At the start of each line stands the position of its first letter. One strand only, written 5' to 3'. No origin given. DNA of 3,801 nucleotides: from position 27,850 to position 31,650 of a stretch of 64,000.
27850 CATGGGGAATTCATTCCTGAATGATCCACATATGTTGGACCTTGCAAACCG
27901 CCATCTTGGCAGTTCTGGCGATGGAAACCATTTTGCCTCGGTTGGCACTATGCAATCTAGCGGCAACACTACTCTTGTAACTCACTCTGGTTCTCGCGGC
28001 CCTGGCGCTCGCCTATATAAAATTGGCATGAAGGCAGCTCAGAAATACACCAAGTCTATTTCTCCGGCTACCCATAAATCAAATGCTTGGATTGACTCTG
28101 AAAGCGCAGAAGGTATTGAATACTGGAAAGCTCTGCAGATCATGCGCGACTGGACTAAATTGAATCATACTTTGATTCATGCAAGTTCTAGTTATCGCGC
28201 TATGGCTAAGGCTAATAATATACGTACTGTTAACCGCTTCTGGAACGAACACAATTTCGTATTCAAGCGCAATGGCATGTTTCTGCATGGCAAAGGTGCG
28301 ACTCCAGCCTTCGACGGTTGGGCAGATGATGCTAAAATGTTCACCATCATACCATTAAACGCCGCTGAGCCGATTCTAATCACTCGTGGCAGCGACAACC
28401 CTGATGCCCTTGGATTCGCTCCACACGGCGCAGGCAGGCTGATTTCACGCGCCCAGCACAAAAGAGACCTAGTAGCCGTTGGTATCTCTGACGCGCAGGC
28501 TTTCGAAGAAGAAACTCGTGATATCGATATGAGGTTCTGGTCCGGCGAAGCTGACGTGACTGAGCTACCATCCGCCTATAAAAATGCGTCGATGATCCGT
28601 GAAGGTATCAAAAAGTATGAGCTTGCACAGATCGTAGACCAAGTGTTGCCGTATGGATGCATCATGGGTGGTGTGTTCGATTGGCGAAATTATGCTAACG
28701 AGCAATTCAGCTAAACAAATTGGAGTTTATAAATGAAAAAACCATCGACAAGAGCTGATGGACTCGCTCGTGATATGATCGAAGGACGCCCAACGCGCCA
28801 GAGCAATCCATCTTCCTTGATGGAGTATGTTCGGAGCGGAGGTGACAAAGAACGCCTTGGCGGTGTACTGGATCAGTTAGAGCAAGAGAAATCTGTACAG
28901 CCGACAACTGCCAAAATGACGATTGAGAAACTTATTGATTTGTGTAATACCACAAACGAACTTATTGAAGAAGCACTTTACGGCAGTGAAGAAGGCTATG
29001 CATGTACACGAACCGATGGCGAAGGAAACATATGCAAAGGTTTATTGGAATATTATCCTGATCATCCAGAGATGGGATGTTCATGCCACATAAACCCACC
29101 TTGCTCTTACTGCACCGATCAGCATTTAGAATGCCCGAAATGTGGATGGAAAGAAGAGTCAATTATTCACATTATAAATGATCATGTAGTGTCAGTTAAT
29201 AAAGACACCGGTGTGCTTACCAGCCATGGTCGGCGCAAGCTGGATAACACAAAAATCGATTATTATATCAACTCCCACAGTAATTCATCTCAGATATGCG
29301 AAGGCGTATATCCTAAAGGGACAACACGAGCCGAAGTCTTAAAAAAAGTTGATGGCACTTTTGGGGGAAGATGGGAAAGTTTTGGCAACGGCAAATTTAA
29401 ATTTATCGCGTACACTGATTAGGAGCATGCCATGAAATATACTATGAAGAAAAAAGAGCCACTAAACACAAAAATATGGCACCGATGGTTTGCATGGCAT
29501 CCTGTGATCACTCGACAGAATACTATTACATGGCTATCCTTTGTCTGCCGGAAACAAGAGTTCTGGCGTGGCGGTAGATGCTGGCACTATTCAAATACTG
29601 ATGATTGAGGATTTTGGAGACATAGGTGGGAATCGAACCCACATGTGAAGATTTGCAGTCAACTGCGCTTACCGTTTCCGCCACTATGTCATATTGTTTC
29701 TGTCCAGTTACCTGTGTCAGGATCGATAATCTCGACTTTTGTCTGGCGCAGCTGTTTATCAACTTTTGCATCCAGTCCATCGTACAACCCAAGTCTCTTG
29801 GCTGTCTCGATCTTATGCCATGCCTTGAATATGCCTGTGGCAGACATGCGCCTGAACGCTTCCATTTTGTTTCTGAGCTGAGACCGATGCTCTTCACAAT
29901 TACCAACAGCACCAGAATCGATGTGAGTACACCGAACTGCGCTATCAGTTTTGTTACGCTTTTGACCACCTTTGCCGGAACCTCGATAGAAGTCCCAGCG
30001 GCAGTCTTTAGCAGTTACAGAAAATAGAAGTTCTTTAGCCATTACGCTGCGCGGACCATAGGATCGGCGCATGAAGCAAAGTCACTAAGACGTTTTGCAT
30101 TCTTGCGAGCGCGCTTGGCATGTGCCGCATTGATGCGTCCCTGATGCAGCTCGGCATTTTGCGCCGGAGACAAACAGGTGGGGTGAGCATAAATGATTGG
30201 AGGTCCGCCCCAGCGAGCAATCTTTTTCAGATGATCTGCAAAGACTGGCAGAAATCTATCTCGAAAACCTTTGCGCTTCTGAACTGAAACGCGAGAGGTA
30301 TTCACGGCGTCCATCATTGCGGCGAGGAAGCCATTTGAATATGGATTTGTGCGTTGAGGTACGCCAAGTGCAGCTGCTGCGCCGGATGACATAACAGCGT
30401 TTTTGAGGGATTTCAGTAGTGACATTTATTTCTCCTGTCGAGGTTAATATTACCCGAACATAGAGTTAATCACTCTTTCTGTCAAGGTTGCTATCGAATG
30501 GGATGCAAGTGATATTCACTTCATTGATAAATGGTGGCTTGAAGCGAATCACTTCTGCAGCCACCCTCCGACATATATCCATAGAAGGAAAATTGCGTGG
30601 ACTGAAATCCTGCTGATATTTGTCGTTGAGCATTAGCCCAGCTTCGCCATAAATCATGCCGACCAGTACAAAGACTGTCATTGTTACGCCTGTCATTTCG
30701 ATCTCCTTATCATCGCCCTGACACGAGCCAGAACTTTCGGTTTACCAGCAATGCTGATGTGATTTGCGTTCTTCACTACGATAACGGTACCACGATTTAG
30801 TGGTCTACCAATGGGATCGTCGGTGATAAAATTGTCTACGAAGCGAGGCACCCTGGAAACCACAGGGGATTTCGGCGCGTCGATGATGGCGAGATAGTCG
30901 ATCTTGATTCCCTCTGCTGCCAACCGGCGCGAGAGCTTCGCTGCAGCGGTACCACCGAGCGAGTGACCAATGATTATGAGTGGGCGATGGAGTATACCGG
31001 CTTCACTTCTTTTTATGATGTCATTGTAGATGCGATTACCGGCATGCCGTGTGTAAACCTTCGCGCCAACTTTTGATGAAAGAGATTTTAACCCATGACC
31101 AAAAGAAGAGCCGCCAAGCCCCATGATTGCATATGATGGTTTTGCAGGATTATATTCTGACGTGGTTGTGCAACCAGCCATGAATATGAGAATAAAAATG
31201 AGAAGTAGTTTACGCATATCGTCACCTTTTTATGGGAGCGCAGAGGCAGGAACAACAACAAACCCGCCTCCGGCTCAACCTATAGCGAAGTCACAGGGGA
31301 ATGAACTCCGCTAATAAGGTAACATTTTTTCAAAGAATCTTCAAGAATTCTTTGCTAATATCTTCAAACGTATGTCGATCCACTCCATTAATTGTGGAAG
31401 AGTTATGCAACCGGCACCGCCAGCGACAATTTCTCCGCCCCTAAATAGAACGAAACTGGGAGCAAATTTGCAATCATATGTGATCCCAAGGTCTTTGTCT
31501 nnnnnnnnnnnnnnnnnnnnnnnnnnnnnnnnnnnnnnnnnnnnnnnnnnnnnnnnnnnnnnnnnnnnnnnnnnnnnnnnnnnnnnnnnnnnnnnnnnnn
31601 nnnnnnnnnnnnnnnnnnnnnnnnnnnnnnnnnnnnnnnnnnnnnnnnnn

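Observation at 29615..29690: tRNA-like gene with perfect acceptor and T arms but a mismatched anticodon stem, lying 5 kb from a tyrosine recombinase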

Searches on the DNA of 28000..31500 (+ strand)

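Call 4: search_dna_similar(query=window:28000-31500:+, collection=phages, mode=near, max_rows=30)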
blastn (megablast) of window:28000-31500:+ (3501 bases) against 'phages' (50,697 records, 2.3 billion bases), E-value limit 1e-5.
No match.

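Call 8: search_dna_similar(query=window:29560-29740:-, collection=phages, mode=distant, max_rows=30, max_evalue=0.01)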
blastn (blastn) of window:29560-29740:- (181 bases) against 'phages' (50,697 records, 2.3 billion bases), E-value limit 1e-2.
Records with a match: 1; places in all: 1; records where one place covers at least 80% of the query: 0.
Best place of each record, by identity: 80-90% 1.
By first word of the organism name: uncultured 1.
By host as written in the record: - 1.
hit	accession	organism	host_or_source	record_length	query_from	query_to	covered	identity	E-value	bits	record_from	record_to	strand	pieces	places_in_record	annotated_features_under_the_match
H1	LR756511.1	uncultured phage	metagenomic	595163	64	116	29%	81.5%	4e-3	46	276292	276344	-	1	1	record has no annotation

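Call 98: search_rna_families(source=L446, threshold=gathering, show_alignments=1)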
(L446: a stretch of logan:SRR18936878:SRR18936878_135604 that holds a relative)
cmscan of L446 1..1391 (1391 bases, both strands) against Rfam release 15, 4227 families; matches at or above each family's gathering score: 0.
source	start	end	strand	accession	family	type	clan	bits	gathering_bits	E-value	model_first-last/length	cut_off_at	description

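Call 100: search_rna_families(source=L446, threshold=evalue, max_evalue=10, show_alignments=1)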
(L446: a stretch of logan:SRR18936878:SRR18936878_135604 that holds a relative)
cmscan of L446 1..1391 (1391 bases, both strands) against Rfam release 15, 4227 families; matches with E-value up to 10: 4.
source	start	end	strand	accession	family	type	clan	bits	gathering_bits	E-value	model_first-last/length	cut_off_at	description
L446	43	82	+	RF01501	Afu_199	Gene; snRNA; snoRNA; CD-box;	-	16.2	45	5.7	41-77/77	no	A. fimigatus snoRNA Afu_199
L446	87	144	+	RF01134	sR30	Gene; snRNA; snoRNA; CD-box;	-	14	38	1.3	1-57/57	no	Small nucleolar RNA sR30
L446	108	148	+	RF01152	sR1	Gene; snRNA; snoRNA; CD-box;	-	11.8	45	4.3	1-57/57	no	Small nucleolar RNA sR1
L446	699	798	+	RF02091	DAOA-AS1_2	Gene; lncRNA;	-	10.6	43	8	1-205/205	no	DAOA antisense RNA 1 conserved region 2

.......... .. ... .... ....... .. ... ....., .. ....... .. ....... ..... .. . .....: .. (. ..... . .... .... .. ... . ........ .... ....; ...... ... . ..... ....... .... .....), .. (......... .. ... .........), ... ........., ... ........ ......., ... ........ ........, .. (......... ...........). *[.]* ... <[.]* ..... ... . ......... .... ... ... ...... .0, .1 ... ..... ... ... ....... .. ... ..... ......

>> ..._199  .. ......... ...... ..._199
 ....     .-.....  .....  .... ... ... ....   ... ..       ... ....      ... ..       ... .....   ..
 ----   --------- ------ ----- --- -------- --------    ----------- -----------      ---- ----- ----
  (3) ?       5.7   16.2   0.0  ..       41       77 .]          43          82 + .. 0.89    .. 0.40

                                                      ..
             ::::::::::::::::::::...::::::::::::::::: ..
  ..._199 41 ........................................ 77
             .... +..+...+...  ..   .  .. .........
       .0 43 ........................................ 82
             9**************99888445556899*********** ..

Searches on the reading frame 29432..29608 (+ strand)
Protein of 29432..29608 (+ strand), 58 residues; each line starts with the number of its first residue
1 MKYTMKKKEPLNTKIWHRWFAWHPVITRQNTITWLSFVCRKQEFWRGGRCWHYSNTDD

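Call 9: search_protein_families(library=pfam, proteins=[window:29432-29608:+], max_evalue=0.01)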
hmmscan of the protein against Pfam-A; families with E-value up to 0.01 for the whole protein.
window:29432-29608:+ (58 aa): 0 families

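Call 10: search_protein_families(library=phrogs, proteins=[window:29432-29608:+], max_evalue=0.001)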
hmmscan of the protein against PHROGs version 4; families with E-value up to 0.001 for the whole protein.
window:29432-29608:+ (58 aa): 0 families

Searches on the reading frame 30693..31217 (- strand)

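Call 9: search_protein_families(library=pfam, proteins=[window:30693-31217:-], max_evalue=0.01)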
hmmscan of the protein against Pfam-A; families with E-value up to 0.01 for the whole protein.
window:30693-31217:- (174 aa): 2 families
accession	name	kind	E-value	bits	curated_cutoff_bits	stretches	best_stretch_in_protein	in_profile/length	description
PF00975.26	Thioesterase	-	6.3e-06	27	26.4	1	78-117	66-105/226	Thioesterase domain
PF12697.13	Abhydrolase_6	-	0.0031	18.6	26.3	0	76-114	64-93/217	Alpha/beta hydrolase family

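Call 10: search_protein_families(library=phrogs, proteins=[window:30693-31217:-], max_evalue=0.001)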
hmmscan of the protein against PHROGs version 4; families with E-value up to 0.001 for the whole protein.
window:30693-31217:- (174 aa): 0 families

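Call 67: search_protein_families(library=ncbifam, proteins=[window:30693-31217:-], max_evalue=0.01)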
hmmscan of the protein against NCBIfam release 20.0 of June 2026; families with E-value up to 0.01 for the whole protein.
window:30693-31217:- (174 aa): 1 family
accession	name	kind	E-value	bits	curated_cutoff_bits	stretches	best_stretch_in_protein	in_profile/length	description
NF040607.1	mycolic_Pks13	equivalog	0.0055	14.1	2100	1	77-114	1479-1516/1680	polyketide synthase Pks13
